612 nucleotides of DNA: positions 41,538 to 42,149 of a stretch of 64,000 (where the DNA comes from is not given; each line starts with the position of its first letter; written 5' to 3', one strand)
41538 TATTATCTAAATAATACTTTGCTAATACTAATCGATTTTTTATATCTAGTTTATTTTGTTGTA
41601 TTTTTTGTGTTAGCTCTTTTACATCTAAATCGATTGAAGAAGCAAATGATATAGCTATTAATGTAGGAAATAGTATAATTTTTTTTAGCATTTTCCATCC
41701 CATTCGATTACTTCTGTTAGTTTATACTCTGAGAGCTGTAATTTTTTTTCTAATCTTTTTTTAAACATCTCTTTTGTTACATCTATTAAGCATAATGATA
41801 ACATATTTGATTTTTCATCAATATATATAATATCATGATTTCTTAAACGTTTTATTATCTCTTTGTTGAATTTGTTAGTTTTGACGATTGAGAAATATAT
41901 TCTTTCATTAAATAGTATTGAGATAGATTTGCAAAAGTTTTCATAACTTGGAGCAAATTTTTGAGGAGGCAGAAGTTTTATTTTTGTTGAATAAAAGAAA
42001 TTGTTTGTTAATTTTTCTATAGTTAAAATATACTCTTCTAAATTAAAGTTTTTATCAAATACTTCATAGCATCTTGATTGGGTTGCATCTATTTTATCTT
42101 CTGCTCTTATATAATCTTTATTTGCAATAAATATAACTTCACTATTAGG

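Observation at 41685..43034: P-loop-like + receiver-like + degenerate GGDEF protein that keeps an RxxD motif: candidate c-di-GMP receptor for the EPS machine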

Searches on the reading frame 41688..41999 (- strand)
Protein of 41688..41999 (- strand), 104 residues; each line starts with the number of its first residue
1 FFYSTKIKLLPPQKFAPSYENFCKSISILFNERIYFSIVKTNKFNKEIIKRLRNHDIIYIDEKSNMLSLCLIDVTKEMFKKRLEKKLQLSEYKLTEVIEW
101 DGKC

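Call 48: predict_structure(alignment_id=A4)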
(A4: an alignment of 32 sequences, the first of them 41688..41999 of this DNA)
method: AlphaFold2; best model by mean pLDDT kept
length: 104 residues; sequences in the alignment: 32
mean_pLDDT: 87.5   pTM: 0.79
mean pLDDT of the five models: 87.5, 86.5, 84.7, 84.5, 83.0
residues with pLDDT >= 90: 62; 70-90: 29; 50-70: 13; < 50: 0
segments of 3 or more residues with pLDDT < 50: none
pLDDT, mean of each block of 10 residues (from residue 1): 64 82 92 93 89 90 93 93 89 93 82
secondary structure, 60 per line:
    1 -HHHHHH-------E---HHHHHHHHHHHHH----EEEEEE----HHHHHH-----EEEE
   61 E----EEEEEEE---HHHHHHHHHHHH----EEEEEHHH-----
elements in order: H2-7 H19-31 E36-41 H46-51 E57-61 E66-72 H76-87 E92-96

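Call 51: fold_search(model_id=the predicted structure, library=pdb)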
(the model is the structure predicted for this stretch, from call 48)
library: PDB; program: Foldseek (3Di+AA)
matches with E <= 10: 1704; with E <= 0.001: 0
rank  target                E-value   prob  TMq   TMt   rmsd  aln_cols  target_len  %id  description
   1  2efo                  2.0e-01  0.66  0.39  0.29   4.5        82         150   16  Crystal structure of Tyr77 to Ala of ST1022 from Sulfolobus tokodaii 7 (released 2008-02-26)
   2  2e7w                  2.1e-01  0.51  0.38  0.29   6.2        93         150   15  Crystal structure of the Lrp/AsnC like transcriptional regulators from Sulfolobus tokodaii 7 (released 2008-01-15)
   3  2efn                  3.3e-01  0.41  0.38  0.29   6.2        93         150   15  Crystal Structure of Ser 32 to Ala of ST1022 from Sulfolobus tokodaii 7 (released 2008-02-26)
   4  2pmh                  3.5e-01  0.38  0.38  0.29   6.2        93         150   15  Crystal structure of Thr132Ala of ST1022 from Sulfolobus tokodaii (released 2008-04-22)
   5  3qe5_A                3.7e-01  0.20  0.26  0.08   9.4        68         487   18  Complete structure of Streptococcus mutans Antigen I/II carboxy-terminus (released 2011-04-20)
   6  1dn0_B                4.8e-01  0.10  0.18  0.10  10.1        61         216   20  STRUCTURE OF THE FAB FRAGMENT FROM A HUMAN IGM COLD AGGLUTININ (released 2001-01-24)
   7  9pm6_C                5.1e-01  0.11  0.18  0.16  10.5        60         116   20  Cryo-EM structure of modified Zika virus E protein dimer complexed with a neutralizing antibody OZ-D4 Fab (released 2026-01-21)
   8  7nlj_A                5.4e-01  0.21  0.32  0.37   4.7        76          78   16  Complex of rice blast (Magnaporthe oryzae) effector protein APikL2A with host target sHMA25 from Setaria italica (released 2021-03-24)
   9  7l6m_h                5.4e-01  0.07  0.18  0.10  10.6        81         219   12  Cryo-EM structure of DH898.1 Fab-dimer from local refinement of the Fab-dimer bound near the CD4 binding site of HIV-1 (released 2021-02-10)
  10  5euh_D                5.7e-01  0.60  0.52  0.41   3.9       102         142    6  Crystal structure of the c-di-GMP-bound GGDEF domain of P. fluorescens GcbC (released 2015-12-30)
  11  3uaj_H                5.7e-01  0.09  0.18  0.10  10.3        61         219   20  Crystal structure of the envelope glycoprotein ectodomain from dengue virus serotype 4 in complex with the fab fragmen (released 2011-12-14)
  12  3uaj_C                5.7e-01  0.09  0.17  0.10  10.3        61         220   20  Crystal structure of the envelope glycoprotein ectodomain from dengue virus serotype 4 in complex with the fab fragmen (released 2011-12-14)
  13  5d9q_F                5.7e-01  0.08  0.17  0.09  11.6        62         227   18  Crystal Structure of the BG505 SOSIP gp140 HIV-1 Env trimer in Complex with the Broadly Neutralizing Fab PGT122 and sc (released 2016-08-17)
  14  7jln_A                5.7e-01  0.06  0.18  0.10  12.5        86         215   13  Crystal structure of glVRC01 Fab in complex with anti-idiotype iv9 Fab (released 2021-03-31)
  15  8f5n_H                6.1e-01  0.09  0.17  0.10  10.2        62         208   18  Identification of an Immunodominant region on a Group A Streptococcus T-antigen Reveals Temperature-Dependent Motion i (released 2023-03-08)
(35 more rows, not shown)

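Call 80: search_solved_structures(query=A4, max_evalue=10, show_alignments=2)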
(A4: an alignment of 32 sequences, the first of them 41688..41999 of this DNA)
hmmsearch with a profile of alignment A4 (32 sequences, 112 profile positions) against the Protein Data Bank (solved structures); distinct sequences matched with E-value up to 10: 5.
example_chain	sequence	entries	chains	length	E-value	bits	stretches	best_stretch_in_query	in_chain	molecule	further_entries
6u42_7T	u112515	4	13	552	0.52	13.4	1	10-53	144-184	DC2 | Outer dynein arm protein 1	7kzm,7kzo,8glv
3l4e_A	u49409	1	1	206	0.7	13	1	47-82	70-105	Uncharacterized peptidase Lmo0363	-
9b0x_A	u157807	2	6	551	1.3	12.1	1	42-100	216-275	ATP synthase subunit alpha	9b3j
5t77_A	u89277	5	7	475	1.6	11.8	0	12-40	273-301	Putative lipid II flippase MurJ | Lipid II flippase MurJ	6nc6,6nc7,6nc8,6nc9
6nre_A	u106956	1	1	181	2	11.5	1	15-67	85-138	Lipocalin-Can f 6 allergen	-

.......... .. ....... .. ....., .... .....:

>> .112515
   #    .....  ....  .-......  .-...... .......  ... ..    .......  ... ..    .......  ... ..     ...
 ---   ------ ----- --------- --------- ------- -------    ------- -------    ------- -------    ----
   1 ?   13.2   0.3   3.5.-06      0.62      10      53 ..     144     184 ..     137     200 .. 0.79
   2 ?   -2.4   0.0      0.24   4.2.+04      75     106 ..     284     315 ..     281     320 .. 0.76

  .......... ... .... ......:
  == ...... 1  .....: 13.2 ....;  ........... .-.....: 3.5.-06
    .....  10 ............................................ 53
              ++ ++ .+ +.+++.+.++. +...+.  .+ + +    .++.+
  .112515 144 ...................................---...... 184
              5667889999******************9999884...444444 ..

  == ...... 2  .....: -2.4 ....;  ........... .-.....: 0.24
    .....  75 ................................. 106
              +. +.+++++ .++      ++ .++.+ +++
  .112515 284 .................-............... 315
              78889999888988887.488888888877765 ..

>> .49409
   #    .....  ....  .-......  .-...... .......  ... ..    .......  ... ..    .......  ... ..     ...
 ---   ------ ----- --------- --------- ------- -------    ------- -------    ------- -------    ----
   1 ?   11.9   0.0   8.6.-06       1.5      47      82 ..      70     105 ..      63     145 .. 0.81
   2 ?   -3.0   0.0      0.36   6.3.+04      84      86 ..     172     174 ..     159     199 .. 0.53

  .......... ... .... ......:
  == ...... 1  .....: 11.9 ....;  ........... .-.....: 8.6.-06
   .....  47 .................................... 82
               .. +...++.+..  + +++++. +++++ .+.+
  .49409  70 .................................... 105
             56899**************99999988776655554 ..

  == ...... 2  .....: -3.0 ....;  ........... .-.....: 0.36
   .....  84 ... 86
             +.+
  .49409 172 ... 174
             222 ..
